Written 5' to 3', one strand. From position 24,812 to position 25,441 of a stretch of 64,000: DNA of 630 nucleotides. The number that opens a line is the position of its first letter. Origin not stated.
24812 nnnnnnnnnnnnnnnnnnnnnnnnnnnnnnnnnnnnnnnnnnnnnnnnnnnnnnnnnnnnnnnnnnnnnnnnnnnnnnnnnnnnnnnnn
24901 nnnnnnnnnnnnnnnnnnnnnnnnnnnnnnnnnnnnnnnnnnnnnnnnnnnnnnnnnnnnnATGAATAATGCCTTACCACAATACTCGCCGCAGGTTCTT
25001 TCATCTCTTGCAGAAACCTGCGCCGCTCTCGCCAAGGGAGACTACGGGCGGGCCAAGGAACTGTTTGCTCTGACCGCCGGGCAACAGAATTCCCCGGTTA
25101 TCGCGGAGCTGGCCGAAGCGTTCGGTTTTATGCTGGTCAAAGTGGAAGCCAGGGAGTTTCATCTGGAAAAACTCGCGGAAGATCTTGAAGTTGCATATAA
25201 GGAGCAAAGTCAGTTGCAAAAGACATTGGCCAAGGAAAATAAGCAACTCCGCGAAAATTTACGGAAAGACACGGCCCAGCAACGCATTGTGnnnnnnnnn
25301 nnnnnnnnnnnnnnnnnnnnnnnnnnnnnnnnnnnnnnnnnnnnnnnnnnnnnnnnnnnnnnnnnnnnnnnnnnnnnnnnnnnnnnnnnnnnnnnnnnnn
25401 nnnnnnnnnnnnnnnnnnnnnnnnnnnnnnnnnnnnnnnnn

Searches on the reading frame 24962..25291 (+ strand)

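Call 58: search_protein_families(library=pfam, proteins=[window:24962-25291:+], max_evalue=5)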
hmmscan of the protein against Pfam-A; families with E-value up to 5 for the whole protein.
window:24962-25291:+ (110 aa): 5 families
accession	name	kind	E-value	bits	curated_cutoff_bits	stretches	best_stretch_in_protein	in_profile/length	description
PF08614.16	ATG16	-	0.0018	18.9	33.7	1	57-108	72-123/200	Autophagy protein 16 (ATG16)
PF25684.1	Mycobacteriophage_Gp53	-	0.035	14.1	27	1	58-107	13-62/200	Mycobacteriophage Gene 53 protein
PF21663.2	WipA_Phos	-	0.091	12.6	27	1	67-108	124-167/238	WipA-like, phosphatase domain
PF07219.19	HemY_N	-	0.097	13.2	31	1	16-53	63-100/107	HemY protein N-terminus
PF04102.17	SlyX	-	1.8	9.7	30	1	58-106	5-53/67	SlyX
